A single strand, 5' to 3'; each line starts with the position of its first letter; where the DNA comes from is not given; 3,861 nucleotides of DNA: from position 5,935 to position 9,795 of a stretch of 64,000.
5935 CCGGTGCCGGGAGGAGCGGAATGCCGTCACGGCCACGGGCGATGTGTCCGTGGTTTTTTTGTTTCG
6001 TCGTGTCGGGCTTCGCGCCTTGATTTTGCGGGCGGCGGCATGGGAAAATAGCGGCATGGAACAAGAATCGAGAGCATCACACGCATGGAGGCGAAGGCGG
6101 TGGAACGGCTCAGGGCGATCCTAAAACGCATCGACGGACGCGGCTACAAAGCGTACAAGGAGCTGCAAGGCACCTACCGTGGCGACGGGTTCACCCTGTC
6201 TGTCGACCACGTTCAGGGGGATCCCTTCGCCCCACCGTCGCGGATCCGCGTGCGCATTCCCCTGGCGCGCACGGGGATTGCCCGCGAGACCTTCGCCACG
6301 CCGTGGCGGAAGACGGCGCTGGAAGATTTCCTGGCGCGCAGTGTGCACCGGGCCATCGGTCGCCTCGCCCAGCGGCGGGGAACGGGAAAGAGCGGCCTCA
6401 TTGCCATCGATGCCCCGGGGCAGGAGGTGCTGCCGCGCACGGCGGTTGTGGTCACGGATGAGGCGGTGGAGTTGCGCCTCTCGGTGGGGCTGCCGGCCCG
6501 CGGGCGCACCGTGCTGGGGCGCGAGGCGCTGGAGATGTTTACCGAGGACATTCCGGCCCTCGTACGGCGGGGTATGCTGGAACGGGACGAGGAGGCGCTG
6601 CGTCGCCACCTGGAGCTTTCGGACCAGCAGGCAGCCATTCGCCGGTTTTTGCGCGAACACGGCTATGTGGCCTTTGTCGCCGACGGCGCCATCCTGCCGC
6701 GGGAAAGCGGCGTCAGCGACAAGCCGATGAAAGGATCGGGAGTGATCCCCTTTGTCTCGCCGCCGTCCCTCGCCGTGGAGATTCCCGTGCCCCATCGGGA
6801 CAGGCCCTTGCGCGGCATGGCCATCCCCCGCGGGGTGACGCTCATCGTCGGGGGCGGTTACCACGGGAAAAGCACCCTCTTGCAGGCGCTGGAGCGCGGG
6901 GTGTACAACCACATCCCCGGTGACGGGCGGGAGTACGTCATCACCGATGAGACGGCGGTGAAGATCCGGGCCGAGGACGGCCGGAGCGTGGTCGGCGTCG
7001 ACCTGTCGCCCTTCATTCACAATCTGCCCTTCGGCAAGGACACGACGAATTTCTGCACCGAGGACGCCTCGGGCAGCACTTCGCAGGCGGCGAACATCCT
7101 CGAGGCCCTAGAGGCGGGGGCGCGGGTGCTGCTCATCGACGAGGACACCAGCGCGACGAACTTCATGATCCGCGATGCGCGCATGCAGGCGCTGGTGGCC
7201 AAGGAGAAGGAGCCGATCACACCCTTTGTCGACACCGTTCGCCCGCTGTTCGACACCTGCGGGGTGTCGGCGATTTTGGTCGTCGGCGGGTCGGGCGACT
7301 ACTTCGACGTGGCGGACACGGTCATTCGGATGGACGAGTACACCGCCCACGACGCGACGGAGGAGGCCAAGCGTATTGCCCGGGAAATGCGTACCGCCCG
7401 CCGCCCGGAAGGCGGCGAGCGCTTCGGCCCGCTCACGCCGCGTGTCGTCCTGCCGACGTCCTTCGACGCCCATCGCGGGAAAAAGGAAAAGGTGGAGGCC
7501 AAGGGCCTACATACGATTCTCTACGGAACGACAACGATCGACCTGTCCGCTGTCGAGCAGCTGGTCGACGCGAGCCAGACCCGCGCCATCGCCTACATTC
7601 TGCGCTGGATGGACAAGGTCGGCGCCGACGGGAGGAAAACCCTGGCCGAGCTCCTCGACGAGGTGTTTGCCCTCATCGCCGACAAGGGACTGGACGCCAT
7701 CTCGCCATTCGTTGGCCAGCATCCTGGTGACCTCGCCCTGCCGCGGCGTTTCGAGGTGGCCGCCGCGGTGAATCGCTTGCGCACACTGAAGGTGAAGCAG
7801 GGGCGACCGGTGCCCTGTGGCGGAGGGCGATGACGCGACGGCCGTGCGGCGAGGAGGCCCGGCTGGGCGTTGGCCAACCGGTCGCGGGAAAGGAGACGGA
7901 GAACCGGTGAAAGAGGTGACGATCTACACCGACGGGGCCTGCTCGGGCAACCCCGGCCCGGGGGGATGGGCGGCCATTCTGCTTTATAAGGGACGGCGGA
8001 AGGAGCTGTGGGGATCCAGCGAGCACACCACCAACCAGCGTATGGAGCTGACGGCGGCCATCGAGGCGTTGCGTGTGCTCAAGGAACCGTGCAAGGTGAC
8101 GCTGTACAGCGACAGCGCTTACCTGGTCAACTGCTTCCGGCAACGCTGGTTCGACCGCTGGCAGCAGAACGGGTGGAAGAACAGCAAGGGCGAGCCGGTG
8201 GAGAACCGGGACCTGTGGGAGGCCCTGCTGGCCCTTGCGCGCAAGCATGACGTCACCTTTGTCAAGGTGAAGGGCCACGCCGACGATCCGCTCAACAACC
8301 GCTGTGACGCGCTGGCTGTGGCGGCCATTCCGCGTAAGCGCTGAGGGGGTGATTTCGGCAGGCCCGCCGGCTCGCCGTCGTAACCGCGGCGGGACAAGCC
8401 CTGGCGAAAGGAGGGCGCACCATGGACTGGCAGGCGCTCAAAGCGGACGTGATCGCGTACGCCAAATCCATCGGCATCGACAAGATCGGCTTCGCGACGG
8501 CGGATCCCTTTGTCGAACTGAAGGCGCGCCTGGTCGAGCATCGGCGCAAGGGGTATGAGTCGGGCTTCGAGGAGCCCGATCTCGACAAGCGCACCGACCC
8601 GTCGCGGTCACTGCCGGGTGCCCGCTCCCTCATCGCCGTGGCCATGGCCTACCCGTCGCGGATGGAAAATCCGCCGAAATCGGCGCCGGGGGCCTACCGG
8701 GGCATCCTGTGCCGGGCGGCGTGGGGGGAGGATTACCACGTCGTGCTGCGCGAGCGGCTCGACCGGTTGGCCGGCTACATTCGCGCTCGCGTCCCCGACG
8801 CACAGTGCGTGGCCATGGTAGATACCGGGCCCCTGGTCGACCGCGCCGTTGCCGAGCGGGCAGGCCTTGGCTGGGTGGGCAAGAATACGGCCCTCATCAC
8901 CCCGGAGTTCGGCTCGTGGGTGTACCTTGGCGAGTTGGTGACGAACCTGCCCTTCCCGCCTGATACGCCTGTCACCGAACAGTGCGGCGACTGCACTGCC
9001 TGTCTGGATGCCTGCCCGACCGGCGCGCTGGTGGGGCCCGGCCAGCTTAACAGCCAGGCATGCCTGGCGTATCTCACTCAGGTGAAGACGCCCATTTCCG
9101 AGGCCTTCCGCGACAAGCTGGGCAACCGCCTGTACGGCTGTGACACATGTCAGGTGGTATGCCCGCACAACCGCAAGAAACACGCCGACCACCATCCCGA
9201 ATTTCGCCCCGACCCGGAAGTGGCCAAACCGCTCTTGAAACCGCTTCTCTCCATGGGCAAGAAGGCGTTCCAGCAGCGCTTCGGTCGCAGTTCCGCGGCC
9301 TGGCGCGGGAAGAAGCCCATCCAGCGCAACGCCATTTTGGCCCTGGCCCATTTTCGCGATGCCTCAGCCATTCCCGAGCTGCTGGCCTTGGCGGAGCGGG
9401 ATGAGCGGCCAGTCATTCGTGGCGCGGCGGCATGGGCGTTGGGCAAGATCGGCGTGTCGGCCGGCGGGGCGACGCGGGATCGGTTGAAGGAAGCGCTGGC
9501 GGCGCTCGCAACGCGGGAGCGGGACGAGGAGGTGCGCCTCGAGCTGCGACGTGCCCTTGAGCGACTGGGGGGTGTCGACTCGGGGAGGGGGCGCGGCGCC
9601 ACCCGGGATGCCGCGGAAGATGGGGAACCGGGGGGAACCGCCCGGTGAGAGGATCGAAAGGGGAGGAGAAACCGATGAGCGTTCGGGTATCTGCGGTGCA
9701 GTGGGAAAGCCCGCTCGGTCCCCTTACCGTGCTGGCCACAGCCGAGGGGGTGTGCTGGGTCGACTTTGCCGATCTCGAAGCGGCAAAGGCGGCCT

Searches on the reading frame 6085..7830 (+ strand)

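Call 30: search_protein_families(library=pfam, proteins=[window:6085-7830:+], max_evalue=0.00001)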
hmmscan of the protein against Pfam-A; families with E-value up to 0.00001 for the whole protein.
window:6085-7830:+ (582 aa): 3 families
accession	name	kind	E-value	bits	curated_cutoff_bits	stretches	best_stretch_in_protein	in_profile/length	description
PF09818.15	ABC_ATPase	-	1.3e-128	428.5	23.2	1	169-449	2-279/283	P-loop domain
PF20446.3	ABC_N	-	8e-58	195.3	26.5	1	7-165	2-160/162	ATPase of the ABC class N-terminal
PF21117.3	MRB1590_C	-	1.1e-38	132.4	27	1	469-571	1-102/102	MRB1590 C-terminal domain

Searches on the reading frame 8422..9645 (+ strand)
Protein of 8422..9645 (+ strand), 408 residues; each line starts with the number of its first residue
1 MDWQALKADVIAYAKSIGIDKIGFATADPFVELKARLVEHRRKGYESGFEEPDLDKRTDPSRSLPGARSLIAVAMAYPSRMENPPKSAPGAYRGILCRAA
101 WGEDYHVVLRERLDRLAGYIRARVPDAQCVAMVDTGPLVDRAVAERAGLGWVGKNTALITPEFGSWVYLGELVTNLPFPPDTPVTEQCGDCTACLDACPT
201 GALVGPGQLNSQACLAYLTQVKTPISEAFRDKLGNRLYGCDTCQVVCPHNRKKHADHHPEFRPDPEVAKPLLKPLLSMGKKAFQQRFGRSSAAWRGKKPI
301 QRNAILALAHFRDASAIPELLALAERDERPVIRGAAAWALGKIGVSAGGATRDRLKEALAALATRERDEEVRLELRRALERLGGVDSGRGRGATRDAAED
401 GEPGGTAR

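Call 30: search_protein_families(library=pfam, proteins=[window:8422-9645:+], max_evalue=0.00001)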
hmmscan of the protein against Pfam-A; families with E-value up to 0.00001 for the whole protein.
window:8422-9645:+ (408 aa): 4 families
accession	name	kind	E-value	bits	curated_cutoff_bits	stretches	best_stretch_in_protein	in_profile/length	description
PF08331.15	QueG_DUF1730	-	8e-21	74.2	25.1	1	57-135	1-77/77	Epoxyqueuosine reductase QueG, DUF1730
PF13484.11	Fer4_16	-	2.1e-19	70.5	30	1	187-250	1-66/66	4Fe-4S double cluster binding domain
PF13646.12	HEAT_2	-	2.1e-11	44.4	27.7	1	299-380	15-88/88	HEAT repeats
PF13187.11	Fer4_9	-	4.1e-06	27.1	27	0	178-202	34-51/52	4Fe-4S dicluster domain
